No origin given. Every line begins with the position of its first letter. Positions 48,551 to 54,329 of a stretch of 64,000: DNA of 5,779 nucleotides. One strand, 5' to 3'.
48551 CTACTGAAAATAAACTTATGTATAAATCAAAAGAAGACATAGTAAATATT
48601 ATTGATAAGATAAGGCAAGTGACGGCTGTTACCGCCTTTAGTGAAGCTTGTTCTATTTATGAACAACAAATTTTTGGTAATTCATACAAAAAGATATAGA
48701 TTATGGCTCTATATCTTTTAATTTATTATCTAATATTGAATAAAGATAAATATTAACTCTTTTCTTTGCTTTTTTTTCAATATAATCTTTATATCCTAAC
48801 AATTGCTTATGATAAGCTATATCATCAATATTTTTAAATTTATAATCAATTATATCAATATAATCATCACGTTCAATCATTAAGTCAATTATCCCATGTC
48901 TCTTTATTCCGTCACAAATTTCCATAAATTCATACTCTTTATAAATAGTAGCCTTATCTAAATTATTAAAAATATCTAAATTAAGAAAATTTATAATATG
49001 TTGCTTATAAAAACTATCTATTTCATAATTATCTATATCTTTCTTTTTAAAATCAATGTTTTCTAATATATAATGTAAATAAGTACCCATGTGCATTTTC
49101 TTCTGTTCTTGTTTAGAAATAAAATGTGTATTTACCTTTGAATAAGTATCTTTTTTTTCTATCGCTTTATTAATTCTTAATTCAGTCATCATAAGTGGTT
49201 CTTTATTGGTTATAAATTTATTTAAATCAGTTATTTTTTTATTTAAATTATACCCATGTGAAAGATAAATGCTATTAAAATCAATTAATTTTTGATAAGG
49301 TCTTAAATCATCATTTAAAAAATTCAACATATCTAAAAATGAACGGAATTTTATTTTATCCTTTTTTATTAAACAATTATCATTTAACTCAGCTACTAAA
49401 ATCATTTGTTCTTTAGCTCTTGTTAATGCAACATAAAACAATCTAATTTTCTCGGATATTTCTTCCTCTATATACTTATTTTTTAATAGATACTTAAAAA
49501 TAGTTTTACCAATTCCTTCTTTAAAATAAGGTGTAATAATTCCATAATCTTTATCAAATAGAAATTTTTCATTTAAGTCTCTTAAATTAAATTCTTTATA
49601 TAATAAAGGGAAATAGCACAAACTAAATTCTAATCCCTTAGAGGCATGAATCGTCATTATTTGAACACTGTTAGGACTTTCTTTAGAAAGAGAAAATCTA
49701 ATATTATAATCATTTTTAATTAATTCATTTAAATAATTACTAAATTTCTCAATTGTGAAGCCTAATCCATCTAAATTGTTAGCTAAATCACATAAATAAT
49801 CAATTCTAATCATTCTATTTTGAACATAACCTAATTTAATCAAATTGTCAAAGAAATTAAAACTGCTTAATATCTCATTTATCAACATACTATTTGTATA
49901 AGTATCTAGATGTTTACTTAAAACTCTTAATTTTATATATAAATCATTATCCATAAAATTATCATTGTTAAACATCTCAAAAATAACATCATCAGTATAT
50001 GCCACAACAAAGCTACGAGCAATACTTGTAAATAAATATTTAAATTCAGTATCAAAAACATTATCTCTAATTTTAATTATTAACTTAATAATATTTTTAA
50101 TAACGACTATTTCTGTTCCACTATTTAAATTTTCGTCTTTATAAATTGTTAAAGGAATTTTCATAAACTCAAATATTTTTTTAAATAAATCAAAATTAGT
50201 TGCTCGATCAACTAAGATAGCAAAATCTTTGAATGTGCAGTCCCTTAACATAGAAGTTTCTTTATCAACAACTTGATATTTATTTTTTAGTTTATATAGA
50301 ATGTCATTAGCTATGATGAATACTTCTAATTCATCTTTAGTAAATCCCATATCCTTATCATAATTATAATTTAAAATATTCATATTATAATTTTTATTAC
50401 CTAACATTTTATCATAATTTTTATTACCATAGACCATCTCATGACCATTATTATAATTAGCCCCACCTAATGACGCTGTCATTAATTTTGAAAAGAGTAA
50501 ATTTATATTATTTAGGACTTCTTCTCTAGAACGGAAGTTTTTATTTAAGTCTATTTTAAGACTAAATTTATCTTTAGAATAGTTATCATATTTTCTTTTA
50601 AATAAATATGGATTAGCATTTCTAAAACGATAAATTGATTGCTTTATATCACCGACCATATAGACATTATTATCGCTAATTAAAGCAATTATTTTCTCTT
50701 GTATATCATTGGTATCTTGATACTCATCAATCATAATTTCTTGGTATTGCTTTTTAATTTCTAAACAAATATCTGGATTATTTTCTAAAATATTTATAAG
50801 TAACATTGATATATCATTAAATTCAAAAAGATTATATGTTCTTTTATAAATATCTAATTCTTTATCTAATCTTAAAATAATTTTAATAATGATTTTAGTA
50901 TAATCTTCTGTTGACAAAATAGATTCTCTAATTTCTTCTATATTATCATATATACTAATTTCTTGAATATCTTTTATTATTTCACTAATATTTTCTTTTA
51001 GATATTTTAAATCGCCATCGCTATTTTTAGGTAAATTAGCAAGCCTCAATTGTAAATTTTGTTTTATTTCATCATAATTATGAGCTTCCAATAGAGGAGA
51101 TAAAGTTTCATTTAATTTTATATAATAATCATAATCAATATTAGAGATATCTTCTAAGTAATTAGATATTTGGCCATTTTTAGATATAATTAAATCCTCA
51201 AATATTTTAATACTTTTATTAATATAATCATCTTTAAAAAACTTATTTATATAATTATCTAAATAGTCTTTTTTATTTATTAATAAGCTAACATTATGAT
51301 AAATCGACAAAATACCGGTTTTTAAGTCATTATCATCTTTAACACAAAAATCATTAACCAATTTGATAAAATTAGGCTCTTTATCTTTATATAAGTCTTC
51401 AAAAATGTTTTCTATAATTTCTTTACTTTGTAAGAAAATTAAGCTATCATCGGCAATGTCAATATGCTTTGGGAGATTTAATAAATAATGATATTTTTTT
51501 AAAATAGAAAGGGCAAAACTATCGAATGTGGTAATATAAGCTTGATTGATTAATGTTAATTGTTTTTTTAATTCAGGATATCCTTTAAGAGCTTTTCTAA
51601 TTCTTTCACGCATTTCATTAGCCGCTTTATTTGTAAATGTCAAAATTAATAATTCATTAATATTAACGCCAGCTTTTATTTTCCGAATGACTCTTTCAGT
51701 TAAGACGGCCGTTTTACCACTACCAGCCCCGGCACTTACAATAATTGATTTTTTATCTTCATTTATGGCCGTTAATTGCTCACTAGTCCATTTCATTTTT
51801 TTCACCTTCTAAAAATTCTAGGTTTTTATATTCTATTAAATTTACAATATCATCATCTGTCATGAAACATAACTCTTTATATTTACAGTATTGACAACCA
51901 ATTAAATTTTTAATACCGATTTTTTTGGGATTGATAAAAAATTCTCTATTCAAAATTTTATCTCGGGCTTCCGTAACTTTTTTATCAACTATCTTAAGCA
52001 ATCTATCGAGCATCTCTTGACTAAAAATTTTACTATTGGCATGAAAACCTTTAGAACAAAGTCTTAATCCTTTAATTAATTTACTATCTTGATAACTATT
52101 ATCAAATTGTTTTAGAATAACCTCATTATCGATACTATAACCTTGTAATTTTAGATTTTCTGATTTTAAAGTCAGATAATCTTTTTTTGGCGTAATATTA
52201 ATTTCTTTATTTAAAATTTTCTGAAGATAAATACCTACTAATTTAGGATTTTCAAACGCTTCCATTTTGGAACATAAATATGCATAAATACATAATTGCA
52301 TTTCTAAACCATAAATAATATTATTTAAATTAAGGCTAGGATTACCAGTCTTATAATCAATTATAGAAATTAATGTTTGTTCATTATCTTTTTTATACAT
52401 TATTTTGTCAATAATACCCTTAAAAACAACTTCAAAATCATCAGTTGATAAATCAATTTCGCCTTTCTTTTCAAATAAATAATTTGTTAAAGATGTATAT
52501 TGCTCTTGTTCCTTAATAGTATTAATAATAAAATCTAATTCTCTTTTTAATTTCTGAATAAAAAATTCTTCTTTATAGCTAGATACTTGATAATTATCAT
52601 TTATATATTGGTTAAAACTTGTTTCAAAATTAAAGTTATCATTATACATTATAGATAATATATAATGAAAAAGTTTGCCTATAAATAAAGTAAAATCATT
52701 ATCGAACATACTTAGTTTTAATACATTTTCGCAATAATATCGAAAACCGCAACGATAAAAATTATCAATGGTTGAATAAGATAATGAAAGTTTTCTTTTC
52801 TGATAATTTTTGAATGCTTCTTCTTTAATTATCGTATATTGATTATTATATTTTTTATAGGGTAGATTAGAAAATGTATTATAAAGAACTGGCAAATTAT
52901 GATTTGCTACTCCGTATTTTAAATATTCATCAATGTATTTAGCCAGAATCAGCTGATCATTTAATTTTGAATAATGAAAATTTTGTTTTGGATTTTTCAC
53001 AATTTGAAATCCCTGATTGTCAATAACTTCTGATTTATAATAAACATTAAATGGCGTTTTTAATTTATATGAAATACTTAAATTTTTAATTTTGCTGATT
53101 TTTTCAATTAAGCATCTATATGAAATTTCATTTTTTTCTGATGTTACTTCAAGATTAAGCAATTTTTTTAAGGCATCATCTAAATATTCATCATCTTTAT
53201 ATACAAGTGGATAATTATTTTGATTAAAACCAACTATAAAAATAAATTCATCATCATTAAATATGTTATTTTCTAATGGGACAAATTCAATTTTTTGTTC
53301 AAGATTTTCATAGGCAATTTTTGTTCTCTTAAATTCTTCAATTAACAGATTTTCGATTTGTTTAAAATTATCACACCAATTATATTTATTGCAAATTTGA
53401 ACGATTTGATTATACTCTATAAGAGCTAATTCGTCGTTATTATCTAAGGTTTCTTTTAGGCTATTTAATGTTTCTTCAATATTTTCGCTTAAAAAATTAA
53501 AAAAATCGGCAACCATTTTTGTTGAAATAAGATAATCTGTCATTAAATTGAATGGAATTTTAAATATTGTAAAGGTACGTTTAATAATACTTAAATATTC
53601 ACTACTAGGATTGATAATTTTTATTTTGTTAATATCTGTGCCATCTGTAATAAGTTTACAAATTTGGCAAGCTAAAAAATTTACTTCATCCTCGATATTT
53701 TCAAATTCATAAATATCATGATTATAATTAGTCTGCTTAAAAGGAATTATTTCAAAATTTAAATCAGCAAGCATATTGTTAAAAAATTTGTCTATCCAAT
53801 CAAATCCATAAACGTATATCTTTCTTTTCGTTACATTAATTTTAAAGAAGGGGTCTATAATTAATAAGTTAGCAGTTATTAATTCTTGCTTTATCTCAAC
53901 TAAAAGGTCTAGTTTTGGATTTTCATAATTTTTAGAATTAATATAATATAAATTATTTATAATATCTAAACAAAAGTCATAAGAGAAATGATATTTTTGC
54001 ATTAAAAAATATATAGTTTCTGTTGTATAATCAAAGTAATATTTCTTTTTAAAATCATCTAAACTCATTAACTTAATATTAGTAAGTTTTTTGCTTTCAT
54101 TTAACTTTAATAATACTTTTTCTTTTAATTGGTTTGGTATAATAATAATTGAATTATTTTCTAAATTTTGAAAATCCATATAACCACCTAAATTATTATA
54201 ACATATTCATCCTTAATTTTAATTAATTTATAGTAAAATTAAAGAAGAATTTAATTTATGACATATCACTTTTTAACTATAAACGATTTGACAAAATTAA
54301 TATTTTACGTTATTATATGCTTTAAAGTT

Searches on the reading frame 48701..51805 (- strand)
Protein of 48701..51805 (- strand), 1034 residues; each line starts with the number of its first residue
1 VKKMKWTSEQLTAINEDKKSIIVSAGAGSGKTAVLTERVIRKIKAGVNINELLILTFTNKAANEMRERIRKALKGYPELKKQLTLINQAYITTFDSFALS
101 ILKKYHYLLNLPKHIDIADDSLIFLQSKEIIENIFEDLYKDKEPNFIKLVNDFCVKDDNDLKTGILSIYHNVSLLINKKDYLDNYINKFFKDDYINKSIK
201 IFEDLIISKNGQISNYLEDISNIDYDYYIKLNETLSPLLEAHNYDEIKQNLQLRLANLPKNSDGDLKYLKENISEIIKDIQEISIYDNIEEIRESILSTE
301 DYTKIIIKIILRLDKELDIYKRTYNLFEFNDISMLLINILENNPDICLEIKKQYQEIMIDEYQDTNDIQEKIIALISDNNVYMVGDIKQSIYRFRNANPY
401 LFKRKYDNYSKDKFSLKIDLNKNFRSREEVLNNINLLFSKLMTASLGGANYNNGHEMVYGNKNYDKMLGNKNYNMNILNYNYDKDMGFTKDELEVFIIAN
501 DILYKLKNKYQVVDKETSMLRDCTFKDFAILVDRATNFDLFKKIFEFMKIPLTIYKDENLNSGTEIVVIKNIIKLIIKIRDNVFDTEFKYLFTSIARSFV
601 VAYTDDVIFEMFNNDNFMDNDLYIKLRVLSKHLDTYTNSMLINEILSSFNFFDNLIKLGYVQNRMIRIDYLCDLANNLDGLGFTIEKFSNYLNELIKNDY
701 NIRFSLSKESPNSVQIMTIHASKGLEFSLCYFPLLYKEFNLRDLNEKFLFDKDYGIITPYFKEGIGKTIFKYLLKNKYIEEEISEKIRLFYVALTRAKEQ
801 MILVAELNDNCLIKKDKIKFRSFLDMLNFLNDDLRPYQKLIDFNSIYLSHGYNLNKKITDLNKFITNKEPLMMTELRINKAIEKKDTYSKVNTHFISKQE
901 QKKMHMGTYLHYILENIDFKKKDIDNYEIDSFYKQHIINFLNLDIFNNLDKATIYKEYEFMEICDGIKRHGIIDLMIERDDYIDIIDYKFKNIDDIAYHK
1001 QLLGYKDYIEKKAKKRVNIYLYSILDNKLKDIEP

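Call 94: search_protein_families(library=ncbifam, proteins=[window:48701-51805:-], max_evalue=1e-10)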
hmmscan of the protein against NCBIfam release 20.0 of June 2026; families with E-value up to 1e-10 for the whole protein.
window:48701-51805:- (1034 aa): 13 families
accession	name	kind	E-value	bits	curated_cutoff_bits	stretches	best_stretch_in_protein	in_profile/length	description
TIGR02785.1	addA_Gpos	equivalog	8.8e-138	461.1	707.65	1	5-811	1-884/1234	helicase-exonuclease AddAB subunit AddA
TIGR00609.1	recB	equivalog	9.6e-48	163.1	696.05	1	79-805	103-812/1175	exodeoxyribonuclease V subunit beta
NF010485.0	PRK13909.1-2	equivalog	1.9e-42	145.5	650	2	89-1030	98-905/909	RecB-like helicase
TIGR01073.1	pcrA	equivalog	1.3e-40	139.4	911.2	2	8-137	7-124/725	DNA helicase PcrA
TIGR02784.1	addA_alphas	equivalog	3e-39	135.2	860.75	2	16-75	8-67/1138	double-strand break repair helicase AddA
TIGR01074.1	rep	equivalog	6.2e-38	130.5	951.45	2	8-162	4-146/668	DNA helicase Rep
NF008743.0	PRK11773.1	equivalog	2.7e-37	128.5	965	2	9-120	13-116/720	DNA helicase II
TIGR01075.1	uvrD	equivalog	2.2e-36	125.4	1144.45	2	8-121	7-112/715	DNA helicase II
NF008172.0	PRK10919.1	equivalog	3.6e-27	94.9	1168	1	7-163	4-148/673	DNA helicase Rep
NF008128.0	PRK10876.1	equivalog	1.6e-24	85.7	1697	1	282-798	306-810/1181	exodeoxyribonuclease V subunit beta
NF010487.0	PRK13909.1-4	equivalog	7.8e-23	80.7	759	1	22-78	8-64/924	RecB-like helicase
NF008276.0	PRK11054.1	equivalog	9.9e-23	80.5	543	1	9-104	200-285/684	DNA helicase IV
NF010484.0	PRK13909.1-1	equivalog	1.1e-12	46.6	1074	0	18-74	5-61/945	RecB-like helicase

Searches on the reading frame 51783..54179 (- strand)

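Call 94: search_protein_families(library=ncbifam, proteins=[window:51783-54179:-], max_evalue=1e-10)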
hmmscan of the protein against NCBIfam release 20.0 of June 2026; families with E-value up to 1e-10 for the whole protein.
window:51783-54179:- (798 aa): 1 family
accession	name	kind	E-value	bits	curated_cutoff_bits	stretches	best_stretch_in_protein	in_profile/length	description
TIGR02773.1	addB_Gpos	equivalog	6.8e-24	83.6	903.7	1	443-788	761-1141/1159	helicase-exonuclease AddAB subunit AddB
